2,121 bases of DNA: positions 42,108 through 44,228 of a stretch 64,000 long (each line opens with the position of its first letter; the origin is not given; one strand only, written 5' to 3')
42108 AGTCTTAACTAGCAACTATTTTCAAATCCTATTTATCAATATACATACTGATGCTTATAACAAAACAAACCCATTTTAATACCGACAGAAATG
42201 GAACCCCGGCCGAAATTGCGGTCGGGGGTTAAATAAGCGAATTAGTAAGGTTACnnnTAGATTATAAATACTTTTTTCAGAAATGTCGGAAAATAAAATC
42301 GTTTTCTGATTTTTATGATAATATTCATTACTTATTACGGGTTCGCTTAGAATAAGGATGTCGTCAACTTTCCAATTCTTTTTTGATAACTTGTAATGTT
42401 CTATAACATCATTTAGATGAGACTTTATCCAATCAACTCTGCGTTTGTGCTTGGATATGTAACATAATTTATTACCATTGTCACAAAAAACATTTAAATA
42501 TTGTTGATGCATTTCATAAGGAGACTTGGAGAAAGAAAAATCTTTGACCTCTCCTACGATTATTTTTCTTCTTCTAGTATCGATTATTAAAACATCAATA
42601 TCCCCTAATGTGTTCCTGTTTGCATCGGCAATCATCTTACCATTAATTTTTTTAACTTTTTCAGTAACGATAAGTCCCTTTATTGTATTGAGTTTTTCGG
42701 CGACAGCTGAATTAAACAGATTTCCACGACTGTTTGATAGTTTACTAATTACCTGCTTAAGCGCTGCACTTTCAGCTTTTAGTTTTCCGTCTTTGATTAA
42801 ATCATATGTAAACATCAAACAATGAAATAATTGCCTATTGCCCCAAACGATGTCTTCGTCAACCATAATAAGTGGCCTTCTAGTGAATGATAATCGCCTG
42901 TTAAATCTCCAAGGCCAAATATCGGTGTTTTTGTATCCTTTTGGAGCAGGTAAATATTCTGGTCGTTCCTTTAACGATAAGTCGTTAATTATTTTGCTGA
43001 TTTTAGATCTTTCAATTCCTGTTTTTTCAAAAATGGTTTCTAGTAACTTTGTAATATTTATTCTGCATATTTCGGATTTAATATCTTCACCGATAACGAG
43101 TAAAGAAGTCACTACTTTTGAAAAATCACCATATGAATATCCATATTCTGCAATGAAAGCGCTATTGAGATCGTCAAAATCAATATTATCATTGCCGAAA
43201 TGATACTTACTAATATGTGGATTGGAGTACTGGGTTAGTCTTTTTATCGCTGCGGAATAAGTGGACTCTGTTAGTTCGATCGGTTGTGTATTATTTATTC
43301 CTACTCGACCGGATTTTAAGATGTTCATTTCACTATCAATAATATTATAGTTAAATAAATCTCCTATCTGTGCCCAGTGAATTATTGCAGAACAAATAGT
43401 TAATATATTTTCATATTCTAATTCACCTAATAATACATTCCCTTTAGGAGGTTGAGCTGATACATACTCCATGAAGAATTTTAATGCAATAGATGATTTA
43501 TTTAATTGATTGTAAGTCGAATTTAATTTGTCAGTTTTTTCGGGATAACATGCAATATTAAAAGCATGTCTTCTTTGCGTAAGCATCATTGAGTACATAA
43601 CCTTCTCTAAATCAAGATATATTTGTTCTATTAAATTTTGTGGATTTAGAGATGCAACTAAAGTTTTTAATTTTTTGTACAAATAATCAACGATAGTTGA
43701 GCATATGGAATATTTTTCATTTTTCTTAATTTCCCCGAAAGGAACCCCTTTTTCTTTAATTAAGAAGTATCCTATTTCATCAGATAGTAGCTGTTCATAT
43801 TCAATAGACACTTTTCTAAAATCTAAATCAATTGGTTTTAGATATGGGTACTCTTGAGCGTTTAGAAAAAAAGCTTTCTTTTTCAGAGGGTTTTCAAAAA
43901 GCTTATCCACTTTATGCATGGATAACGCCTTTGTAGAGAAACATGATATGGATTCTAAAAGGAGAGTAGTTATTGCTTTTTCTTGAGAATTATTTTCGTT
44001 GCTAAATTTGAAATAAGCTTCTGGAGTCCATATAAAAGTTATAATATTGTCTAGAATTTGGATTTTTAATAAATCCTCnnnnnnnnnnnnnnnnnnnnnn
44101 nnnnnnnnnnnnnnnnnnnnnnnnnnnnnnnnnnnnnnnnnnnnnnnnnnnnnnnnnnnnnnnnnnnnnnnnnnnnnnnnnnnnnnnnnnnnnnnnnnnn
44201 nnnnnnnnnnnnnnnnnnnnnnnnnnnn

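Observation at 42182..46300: Orphan 1206-aa PD-(D/E)xK protein carried on a 4.1-kb segment bracketed by ~47-bp direct repeats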

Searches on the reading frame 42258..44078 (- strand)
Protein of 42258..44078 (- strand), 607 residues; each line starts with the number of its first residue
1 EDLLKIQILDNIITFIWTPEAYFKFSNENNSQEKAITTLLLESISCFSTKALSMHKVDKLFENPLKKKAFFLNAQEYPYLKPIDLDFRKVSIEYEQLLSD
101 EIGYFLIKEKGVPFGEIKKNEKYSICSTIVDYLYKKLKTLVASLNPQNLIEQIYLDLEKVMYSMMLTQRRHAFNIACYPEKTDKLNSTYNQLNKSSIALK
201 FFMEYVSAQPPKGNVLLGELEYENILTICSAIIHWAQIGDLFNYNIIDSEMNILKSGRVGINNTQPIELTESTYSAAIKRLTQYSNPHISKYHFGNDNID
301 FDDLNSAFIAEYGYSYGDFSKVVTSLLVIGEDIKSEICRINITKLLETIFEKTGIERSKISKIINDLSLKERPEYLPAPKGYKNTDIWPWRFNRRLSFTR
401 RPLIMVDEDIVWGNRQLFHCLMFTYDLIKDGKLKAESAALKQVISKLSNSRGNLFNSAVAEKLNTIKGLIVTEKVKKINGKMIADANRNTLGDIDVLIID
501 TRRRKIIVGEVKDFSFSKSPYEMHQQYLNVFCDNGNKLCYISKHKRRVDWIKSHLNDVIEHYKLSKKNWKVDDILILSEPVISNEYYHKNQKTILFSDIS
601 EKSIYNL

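Call 63: predict_structure(alignment_id=A5)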
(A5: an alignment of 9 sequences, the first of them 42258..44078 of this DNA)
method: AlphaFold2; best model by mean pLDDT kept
length: 607 residues; sequences in the alignment: 9
mean_pLDDT: 83.4   pTM: 0.82
mean pLDDT of the five models: 83.4, 79.9, 76.0, 71.7, 70.9
residues with pLDDT >= 90: 214; 70-90: 301; 50-70: 88; < 50: 4
segments of 3 or more residues with pLDDT < 50: 294-296
pLDDT, mean of each block of 10 residues (from residue 1): 67 69 57 72 75 69 64 60 75 90 93 91 94 93 85 87 78 76 84 89 89 85 93 92 91 89 86 75 65 60 92 94 91 79 94 94 91 81 72 66 89 86 85 86 88 88 91 92 89 93 92 79 85 86 93 94 91 89 72 87 85
secondary structure, 60 per line:
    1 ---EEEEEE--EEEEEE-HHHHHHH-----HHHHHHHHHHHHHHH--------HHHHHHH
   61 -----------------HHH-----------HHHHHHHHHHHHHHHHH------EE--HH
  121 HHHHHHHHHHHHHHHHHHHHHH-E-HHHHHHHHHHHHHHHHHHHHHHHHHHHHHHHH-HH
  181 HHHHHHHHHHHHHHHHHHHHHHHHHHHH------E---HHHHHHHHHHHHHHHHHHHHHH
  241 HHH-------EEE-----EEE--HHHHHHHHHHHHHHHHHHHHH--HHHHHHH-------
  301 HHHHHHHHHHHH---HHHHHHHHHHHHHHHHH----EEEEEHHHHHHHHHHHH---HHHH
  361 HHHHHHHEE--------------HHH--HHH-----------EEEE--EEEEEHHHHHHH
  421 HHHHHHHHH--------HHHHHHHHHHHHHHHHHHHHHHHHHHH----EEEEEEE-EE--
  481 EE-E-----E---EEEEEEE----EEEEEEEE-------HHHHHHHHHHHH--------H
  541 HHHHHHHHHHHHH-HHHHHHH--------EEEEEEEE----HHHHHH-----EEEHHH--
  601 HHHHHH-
elements in order: E4-9 E12-17 H19-25 H31-45 H54-60 H92-108 H119-142 H146-177 H179-208 H219-243 E251-253 E259-261 H264-284 H287-293 H301-312 H316-332 E337-341 H342-353 H357-367 E403-406 E409-413 H414-429 H438-464 E469-475 E494-500 E505-512 H520-531 H540-553 H555-561 E570-577 H582-587 E593-595 H601-606

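Call 68: fold_search(model_id=the predicted structure, library=pdb)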
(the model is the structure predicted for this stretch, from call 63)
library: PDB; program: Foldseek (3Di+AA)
matches with E <= 10: 252; with E <= 0.001: 1
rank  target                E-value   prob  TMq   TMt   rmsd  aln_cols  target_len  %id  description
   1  9wuf                  3.4e-22  1.00  0.60  0.33   8.8       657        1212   16  Cryo-EM structure of Upx (released 2026-02-11)
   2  5lhc_B                5.9e-02  0.20  0.14  0.15  28.9       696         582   11  The structure of D456A mutant of Nt.BspD6I nicking endonuclease at 0.24 nm resolution . (released 2017-08-16)
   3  8dk2_D                2.2e-01  0.06  0.08  0.07  55.3       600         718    8  CryoEM structure of Pseudomonas aeruginosa PA14 JetABC in an unclamped state trapped in ATP dependent dimeric form (released 2022-10-05)
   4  7zjs_A                2.5e-01  0.06  0.08  0.06  28.9       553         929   10  Structural basis of centromeric cohesion protection by SGO1 (released 2023-04-26)
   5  4pjw_A                2.6e-01  0.04  0.08  0.06  30.2       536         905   10  crystal structure of human Stromal Antigen 2 (SA2) in complex with Sister Chromatid Cohesion protein 1 (Scc1), with bo (released 2014-08-27)
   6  8yk0_A                3.6e-01  0.11  0.10  0.17  26.8       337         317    9  Cryo-EM structure of human GPR156-Gi3 complex (released 2025-02-05)
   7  6jkd                  3.7e-01  0.06  0.10  0.12  24.2       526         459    9  Crystal structure of tetrameric PepTSo2 in I4 space group (released 2019-05-15)
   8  7zoq_A                4.5e-01  0.04  0.10  0.08  27.4       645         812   11  Cryo-EM structure of a CRISPR effector in complex with a caspase regulator (released 2022-11-30)
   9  6qnx_A                5.9e-01  0.04  0.07  0.05  26.1       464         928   11  Structure of the SA2/SCC1/CTCF complex (released 2020-01-22)
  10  7zdb_D                5.9e-01  0.02  0.08  0.08  30.6       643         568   10  IF(heme/bound) conformation of CydDC in ADP+Pi(CydC)/ATP(CydD) bound state (Dataset-2) (released 2023-04-19)
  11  2ixs_A                6.2e-01  0.12  0.13  0.21  19.0       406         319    9  Structure of SdaI restriction endonuclease (released 2006-09-14)
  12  4pju_A                6.5e-01  0.03  0.08  0.06  30.4       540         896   10  crystal structure of human Stromal Antigen 2 (SA2) in complex with Sister Chromatid Cohesion protein 1 (Scc1) (released 2014-08-27)
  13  9nf7_A                6.5e-01  0.02  0.08  0.07  27.3       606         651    9  cryo-EM structure of Serendipita indica sulfate transporter SiSulT in sulphate bound state (released 2026-03-11)
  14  7zd5_D                6.8e-01  0.03  0.09  0.09  29.6       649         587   10  IF(apo/as isolated) conformation of CydDC (Dataset-1) (released 2023-04-19)
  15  7zds_D                9.0e-01  0.02  0.07  0.08  30.8       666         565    9  IF(apo/as isolated) conformation of CydDC mutant (E500Q.C) (Dataset-18) (released 2023-04-19)
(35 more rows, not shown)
